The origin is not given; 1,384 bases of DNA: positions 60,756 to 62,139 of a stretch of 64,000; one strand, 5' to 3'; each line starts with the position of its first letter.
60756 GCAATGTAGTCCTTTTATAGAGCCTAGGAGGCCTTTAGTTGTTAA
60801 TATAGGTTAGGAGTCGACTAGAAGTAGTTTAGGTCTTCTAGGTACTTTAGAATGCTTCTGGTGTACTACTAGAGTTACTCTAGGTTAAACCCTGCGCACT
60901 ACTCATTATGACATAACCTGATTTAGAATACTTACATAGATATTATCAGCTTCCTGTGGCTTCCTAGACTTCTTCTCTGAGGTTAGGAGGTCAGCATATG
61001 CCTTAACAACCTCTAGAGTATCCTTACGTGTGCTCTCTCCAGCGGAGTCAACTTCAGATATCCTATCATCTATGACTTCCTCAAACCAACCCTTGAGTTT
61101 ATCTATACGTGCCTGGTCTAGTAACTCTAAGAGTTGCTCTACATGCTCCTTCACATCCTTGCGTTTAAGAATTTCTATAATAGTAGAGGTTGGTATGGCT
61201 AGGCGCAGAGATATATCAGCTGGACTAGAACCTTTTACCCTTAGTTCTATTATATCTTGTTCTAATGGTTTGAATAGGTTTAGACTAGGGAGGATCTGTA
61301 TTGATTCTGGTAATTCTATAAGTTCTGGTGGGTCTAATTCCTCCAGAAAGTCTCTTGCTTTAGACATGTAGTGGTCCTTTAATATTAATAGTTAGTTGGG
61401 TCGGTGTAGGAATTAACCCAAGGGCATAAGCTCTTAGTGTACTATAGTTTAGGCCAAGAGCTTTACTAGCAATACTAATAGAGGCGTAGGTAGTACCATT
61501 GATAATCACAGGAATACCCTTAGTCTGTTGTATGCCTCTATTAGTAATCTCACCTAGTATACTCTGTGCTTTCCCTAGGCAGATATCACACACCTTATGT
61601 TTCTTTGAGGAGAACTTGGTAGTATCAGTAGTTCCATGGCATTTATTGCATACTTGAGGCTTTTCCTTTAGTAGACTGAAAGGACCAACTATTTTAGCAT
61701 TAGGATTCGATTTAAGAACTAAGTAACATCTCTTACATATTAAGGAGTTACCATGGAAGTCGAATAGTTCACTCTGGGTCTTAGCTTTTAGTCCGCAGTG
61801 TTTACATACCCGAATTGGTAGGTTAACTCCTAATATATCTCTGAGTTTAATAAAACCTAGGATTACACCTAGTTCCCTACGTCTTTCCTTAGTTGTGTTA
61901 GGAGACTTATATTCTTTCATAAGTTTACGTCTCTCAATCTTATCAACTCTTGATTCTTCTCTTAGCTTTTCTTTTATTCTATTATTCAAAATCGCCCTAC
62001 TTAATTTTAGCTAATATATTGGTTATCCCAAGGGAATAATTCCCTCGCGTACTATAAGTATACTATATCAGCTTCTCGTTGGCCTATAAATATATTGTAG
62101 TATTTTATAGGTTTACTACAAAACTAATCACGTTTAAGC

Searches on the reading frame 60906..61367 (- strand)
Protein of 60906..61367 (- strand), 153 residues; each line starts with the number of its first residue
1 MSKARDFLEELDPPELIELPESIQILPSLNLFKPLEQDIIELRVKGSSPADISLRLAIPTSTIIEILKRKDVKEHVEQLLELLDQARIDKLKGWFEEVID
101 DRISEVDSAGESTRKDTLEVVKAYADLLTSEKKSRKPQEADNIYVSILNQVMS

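Call 7: search_protein_families(library=phrogs, proteins=[window:60906-61367:-], max_evalue=0.01)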
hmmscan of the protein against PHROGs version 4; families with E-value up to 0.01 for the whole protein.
window:60906-61367:- (153 aa): 1 family
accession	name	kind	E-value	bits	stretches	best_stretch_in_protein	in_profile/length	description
phrog_3802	-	head and packaging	1.3e-06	29.6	1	31-128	10-108/159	terminase small subunit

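Call 8: search_protein_families(library=pfam, proteins=[window:60906-61367:-], max_evalue=0.01)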
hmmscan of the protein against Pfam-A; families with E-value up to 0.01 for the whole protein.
window:60906-61367:- (153 aa): 0 families

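Call 105: search_protein_families(library=pfam, proteins=[window:60906-61367:-], max_evalue=1)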
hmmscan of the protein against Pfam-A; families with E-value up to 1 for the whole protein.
window:60906-61367:- (153 aa): 5 families
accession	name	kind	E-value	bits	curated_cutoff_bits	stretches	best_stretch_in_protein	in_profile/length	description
PF04216.18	FdhE_N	-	0.029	15.1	28.7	1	63-109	92-137/167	FdhE, N-terminal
PF15592.11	Imm41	-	0.031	14.7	26.9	1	34-73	31-70/112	Immunity protein 41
PF25787.1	HTH_SB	-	0.077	13.2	43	1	37-69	13-45/53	Sleeping Beauty transposase HTH domain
PF17261.7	DUF5327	-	0.11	13.7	27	1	108-145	22-59/95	Family of unknown function (DUF5327)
PF08281.18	Sigma70_r4_2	-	0.15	12.2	25.7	1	34-63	13-43/54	Sigma-70, region 4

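Call 107: search_dna_similar(query=window:60906-61367:-, collection=phages, mode=protein, max_rows=15, max_evalue=0.01)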
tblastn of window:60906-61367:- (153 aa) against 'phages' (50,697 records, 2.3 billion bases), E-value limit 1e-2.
No match.

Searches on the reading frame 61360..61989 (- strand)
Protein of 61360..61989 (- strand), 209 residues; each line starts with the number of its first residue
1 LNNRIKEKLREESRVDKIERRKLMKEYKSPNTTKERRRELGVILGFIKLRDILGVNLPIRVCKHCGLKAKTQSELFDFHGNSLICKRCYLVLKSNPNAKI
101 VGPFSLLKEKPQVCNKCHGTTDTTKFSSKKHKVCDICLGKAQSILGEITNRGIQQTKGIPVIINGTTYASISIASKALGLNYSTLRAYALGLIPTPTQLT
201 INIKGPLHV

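Call 7: search_protein_families(library=phrogs, proteins=[window:61360-61989:-], max_evalue=0.01)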
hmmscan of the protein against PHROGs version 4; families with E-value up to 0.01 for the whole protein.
window:61360-61989:- (209 aa): 0 families

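Call 8: search_protein_families(library=pfam, proteins=[window:61360-61989:-], max_evalue=0.01)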
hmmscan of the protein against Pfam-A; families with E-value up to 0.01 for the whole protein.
window:61360-61989:- (209 aa): 0 families

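Call 105: search_protein_families(library=pfam, proteins=[window:61360-61989:-], max_evalue=1)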
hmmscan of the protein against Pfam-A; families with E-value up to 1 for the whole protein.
window:61360-61989:- (209 aa): 7 families
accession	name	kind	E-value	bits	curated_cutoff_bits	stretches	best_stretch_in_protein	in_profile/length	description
PF00376.29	MerR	-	0.012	15.8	28.2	1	170-196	1-28/38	MerR family regulatory protein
PF07453.19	NUMOD1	-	0.044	14.5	22.8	1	166-189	14-37/37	NUMOD1 domain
PF14537.11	Cytochrom_c3_2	-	0.085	13.8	25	1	112-146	7-41/79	Cytochrome c3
PF00684.25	DnaJ_CXXCXGXG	-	0.11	13.2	32.7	1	114-152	1-36/65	DnaJ central domain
PF17474.7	U71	-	0.37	11.2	25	1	62-92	6-38/52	Tegument protein UL11 homolog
PF08271.17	Zn_Ribbon_TF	-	0.37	10.8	29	1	61-97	2-34/43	TFIIB zinc-binding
PF01363.27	FYVE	-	0.8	10.3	27.8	0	54-66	50-62/67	FYVE zinc finger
